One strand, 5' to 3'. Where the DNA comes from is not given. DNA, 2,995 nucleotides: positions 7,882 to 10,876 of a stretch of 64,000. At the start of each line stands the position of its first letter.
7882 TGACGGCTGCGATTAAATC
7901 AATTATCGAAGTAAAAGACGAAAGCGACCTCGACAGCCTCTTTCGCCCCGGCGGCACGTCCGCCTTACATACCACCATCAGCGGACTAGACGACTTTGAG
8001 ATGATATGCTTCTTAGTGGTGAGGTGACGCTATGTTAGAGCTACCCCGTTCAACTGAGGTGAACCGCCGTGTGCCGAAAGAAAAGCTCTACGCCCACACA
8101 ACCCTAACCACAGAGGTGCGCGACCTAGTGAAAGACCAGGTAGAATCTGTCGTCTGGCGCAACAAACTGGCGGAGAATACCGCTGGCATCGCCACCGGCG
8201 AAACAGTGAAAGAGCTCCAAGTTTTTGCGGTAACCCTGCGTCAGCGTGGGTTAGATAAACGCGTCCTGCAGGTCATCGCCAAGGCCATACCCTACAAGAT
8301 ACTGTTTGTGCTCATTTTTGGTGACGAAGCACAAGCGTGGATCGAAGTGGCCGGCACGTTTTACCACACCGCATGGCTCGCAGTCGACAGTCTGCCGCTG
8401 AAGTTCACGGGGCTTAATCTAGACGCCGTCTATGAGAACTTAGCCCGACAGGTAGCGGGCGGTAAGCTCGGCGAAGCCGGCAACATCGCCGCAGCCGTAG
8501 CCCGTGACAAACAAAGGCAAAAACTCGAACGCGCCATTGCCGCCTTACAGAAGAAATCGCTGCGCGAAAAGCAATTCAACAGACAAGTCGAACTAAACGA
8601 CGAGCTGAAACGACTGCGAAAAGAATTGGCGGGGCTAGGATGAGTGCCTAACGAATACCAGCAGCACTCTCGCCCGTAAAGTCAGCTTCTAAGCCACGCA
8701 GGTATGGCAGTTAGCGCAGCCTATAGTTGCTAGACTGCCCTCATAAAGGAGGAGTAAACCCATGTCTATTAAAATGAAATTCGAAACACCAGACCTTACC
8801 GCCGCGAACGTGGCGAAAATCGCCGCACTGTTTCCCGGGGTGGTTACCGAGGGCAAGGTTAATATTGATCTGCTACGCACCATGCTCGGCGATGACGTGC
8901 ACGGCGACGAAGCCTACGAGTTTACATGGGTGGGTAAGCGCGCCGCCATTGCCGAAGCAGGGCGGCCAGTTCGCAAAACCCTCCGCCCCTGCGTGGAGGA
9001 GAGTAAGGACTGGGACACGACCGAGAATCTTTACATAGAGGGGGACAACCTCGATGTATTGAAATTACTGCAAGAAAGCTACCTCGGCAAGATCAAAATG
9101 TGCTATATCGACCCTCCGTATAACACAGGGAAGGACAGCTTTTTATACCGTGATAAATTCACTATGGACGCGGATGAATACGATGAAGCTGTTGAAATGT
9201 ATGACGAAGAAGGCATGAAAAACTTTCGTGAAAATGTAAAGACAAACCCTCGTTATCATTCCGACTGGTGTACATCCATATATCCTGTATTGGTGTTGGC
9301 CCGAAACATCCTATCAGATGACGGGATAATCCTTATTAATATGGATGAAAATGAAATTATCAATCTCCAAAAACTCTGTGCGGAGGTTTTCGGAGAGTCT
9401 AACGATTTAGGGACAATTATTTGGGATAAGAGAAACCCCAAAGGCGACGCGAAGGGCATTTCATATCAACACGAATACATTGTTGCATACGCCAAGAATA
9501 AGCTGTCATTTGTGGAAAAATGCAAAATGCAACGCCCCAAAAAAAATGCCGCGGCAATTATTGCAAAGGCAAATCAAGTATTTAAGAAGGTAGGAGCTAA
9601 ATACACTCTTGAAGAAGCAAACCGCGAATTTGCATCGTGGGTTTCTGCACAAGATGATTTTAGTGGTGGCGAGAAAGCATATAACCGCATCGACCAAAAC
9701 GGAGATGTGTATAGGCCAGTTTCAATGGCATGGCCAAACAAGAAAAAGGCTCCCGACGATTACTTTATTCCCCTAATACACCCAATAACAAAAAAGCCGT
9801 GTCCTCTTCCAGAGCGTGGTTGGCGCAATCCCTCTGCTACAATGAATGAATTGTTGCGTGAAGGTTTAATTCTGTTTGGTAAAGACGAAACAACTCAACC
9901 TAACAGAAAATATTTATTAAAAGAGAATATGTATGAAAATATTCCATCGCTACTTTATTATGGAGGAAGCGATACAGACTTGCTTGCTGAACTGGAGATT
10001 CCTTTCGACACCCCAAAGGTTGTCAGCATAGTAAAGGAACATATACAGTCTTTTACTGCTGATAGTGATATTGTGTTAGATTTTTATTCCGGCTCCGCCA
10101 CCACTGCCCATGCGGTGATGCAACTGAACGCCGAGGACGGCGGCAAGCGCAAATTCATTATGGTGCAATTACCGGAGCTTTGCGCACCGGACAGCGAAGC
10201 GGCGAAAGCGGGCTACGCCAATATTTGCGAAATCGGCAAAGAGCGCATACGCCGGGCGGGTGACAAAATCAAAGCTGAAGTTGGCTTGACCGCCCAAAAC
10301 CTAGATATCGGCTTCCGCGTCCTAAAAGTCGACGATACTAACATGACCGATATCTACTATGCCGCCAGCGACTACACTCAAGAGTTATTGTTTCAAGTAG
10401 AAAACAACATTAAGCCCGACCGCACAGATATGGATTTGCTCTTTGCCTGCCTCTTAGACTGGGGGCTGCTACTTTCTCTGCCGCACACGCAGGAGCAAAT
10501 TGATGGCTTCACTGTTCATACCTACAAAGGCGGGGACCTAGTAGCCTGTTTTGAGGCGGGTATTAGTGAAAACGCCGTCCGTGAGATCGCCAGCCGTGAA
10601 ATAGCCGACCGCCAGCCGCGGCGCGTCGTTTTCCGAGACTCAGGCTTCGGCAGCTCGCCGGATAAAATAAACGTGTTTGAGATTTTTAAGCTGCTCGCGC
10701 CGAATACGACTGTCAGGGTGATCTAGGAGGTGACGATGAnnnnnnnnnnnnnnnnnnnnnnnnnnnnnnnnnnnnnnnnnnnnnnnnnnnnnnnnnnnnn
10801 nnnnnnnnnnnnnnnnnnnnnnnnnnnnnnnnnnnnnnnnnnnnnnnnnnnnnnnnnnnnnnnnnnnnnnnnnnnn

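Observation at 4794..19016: Six-gene co-directional locus (SNF2 + DUF4391 + N6A MTase + Type III Res + two DUF1998 helicases): a hybrid that fits neither Type III R-M nor DISARM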

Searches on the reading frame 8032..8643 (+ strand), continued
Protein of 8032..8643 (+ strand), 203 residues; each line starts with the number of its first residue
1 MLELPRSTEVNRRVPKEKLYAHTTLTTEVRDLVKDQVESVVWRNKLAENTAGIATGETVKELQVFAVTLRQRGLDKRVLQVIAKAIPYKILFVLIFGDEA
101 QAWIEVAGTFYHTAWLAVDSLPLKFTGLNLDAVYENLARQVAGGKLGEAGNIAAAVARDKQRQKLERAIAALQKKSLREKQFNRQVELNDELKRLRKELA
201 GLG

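Call 85: find_related_loci(query=A3, collection=viral_contigs, flank=10000)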
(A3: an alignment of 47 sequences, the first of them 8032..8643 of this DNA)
Query A3 (203 aa) in viral_contigs; peptide patterns used: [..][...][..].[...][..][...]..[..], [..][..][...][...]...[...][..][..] (x = any residue, [..] = any of these).
101 stretches matched a pattern; 19 encode a relative of the query (tblastn E <= 1e-3); 19 distinct loci.
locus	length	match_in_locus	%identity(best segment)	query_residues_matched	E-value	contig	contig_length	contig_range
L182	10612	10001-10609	74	1-203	1e-100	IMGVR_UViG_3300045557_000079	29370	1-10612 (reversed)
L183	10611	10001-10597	75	1-199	3e-99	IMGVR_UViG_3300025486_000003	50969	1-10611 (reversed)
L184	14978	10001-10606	70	1-202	3e-95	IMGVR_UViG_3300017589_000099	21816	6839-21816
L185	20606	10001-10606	68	1-202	4e-90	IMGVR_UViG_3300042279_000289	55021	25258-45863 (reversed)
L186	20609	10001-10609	67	1-203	4e-89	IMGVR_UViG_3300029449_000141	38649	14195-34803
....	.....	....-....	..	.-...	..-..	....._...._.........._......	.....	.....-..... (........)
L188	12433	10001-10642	43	1-199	5e-52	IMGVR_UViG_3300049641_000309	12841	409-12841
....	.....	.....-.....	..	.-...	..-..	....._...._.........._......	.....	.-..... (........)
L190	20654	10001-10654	42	1-203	2e-51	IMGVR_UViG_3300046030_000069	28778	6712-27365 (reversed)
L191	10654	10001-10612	44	1-189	1e-51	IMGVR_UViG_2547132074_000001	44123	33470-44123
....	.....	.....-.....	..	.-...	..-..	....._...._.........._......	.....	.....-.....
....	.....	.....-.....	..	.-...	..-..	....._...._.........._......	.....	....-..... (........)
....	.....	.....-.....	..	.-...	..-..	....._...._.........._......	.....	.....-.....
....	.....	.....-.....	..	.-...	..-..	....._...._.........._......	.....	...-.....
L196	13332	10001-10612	42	1-189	1e-49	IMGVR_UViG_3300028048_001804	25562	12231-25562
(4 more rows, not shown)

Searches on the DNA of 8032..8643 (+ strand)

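Call 83: search_dna_similar(query=L090:3234-12562:+, collection=ecoli_genomes, mode=near, max_rows=12, rows=spread)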
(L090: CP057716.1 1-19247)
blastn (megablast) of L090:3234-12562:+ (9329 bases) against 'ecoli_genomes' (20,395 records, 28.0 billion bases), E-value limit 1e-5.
Records with a match: 10; places in all: 11; records where one place covers at least 80% of the query: 9.
Genomes with a match: 10 of 5426; with a place that covers at least 80% of the query: 9. Places per genome that has any: lowest 1, median 1, highest 2. On chromosomes: 1 places; on plasmids: 10.
Best place of each record, by identity: >=99% 1; 95-99% 9.
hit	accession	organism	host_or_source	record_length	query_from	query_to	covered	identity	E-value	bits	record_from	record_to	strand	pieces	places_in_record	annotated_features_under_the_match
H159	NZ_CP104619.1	Escherichia coli strain AHM9C68I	chicken feces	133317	1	9329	100%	99.1%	0e+0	16757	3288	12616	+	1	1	helicase-related protein | type III restriction-modification system endonuclease | site-specific DNA-methyltransferase | DUF4391 domain-containing protein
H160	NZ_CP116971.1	Escherichia coli strain CUVM3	Sus scrofa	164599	1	9329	91%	96.6%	0e+0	14127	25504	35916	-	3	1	helicase-related protein | site-specific DNA-methyltransferase | DEAD/DEAH box helicase family protein | restriction endonuclease | IS30-like element ISApl1 family transposase | and 1 other names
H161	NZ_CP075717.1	Escherichia coli strain CPww7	Sus scrofa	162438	1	9329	91%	96.6%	0e+0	14120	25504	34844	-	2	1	helicase-related protein | type III restriction-modification system endonuclease | site-specific DNA-methyltransferase | DUF4391 domain-containing protein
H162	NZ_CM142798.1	Escherichia coli strain GPEC996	chicken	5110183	1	9329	90%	97.3%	0e+0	14303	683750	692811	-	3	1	helicase-related protein | type III restriction-modification system endonuclease | site-specific DNA-methyltransferase | DUF4391 domain-containing protein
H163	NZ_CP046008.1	Escherichia coli strain 1919D62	swine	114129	1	9329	91%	96.3%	0e+0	13913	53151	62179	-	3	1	helicase-related protein | type III restriction-modification system endonuclease | site-specific DNA-methyltransferase | DUF4391 domain-containing protein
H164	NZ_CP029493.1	Escherichia coli strain HS30-1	Homo sapiens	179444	1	9329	91%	95.9%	0e+0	13746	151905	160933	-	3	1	helicase-related protein | type III restriction-modification system endonuclease | site-specific DNA-methyltransferase | DUF4391 domain-containing protein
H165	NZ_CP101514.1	Escherichia coli strain HH194M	migratory bird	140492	1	9329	91%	95.9%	0e+0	13746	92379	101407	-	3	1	helicase-related protein | type III restriction-modification system endonuclease | site-specific DNA-methyltransferase | DUF4391 domain-containing protein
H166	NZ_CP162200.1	Escherichia coli strain STK39-3-E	Coriander, import product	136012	1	9329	91%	95.9%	0e+0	13746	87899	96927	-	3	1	helicase-related protein | type III restriction-modification system endonuclease | site-specific DNA-methyltransferase | DUF4391 domain-containing protein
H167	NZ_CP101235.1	Escherichia coli strain EC21Z-137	Homo sapiens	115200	1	9329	88%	96.5%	0e+0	13636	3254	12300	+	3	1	helicase-related protein | type III restriction-modification system endonuclease | site-specific DNA-methyltransferase | DUF4391 domain-containing protein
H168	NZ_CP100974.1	Escherichia coli strain ET300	Hoplobatrachus rugulosus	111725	1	8015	74%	96.3%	0e+0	11397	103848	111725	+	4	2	helicase-related protein | site-specific DNA-methyltransferase | type III restriction-modification system endonuclease | DUF4391 domain-containing protein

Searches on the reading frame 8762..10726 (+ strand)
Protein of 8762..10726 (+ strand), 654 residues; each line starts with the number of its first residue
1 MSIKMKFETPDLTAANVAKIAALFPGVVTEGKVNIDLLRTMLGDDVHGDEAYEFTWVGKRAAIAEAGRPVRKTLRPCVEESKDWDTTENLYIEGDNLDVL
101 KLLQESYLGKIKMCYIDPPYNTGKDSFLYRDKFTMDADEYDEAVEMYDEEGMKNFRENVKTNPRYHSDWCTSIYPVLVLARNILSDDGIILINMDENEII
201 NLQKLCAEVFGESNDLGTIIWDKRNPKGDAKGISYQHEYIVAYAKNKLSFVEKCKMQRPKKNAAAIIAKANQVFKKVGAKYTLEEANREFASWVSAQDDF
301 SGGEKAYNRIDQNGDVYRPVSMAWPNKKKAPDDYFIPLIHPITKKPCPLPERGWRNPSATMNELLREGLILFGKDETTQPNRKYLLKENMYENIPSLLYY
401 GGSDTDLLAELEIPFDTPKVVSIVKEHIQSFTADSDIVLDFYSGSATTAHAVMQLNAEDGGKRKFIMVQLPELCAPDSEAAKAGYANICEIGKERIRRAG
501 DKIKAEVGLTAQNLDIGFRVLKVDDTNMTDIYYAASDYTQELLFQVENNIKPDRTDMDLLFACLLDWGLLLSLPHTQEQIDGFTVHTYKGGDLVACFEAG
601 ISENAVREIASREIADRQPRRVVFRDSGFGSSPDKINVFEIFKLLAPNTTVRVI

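Call 3: search_protein_families(library=pfam, proteins=[window:8762-10726:+], max_evalue=0.01)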
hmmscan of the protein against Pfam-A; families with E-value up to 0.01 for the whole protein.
window:8762-10726:+ (654 aa): 1 family
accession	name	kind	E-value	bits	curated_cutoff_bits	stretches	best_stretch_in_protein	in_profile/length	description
PF01555.25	N6_N4_Mtase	-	6e-31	108.6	26.7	1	111-465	1-206/221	DNA methylase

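Call 4: search_protein_families(library=padloc, proteins=[window:8762-10726:+], max_evalue=0.001)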
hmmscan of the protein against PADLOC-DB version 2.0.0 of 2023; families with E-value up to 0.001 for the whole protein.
window:8762-10726:+ (654 aa): 26 families (the best 25 are shown)
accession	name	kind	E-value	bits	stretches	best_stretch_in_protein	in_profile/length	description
PDLC03634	MTase_III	-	9.8e-219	726.3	1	4-654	4-621/621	Type III methyltransferase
PDLC03641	MTase_III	-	5.8e-100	333.7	1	28-526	40-500/657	Type III methyltransferase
PDLC03637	MTase_III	-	3.4e-91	304.4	2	14-246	48-264/513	Type III methyltransferase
PDLC03644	MTase_III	-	6.8e-70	234.3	1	55-472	5-383/542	Type III methyltransferase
PDLC03646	MTase_III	-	2.7e-62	208.9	2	162-474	514-828/1057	Type III methyltransferase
PDLC03640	MTase_III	-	4.2e-56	188.6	1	80-470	35-431/654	Type III methyltransferase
PDLC03642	MTase_III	-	4.2e-43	145.8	3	160-247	130-218/528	Type III methyltransferase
PDLC03635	MTase_III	-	1e-37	128.2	2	155-456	257-552/708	Type III methyltransferase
PDLC03636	MTase_III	-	2.1e-37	127.2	3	166-253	93-182/575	Type III methyltransferase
PDLC03639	MTase_III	-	1.6e-35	120.5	3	415-527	424-529/639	Type III methyltransferase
PDLC03278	MTase_II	-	1e-34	118.7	1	166-470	43-340/390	Type II methyltransferase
PDLC03643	MTase_III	-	3.7e-25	87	2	173-259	1-84/465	Type III methyltransferase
PDLC03354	MTase_II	-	7e-25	85.9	2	89-258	61-219/425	Type II methyltransferase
PDLC03300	MTase_II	-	5.2e-20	69.7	1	87-251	10-168/302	Type II methyltransferase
PDLC03638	MTase_III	-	1e-18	65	2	166-472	428-667/816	Type III methyltransferase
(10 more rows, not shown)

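Call 11: search_protein_families(library=ncbifam, proteins=[window:8762-10726:+], max_evalue=0.001)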
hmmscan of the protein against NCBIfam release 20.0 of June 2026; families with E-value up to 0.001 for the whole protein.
window:8762-10726:+ (654 aa): 2 families
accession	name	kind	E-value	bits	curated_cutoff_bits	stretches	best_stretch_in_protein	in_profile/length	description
NF008572.0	PRK11524.1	equivalog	4.6e-07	29.3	292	0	83-140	9-62/294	adenine-specific DNA-methyltransferase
NF050803.1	DnaMtaseCcrMCaul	equivalog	5e-05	22.4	830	0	89-247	4-142/350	adenine-specific DNA-methyltransferase CcrM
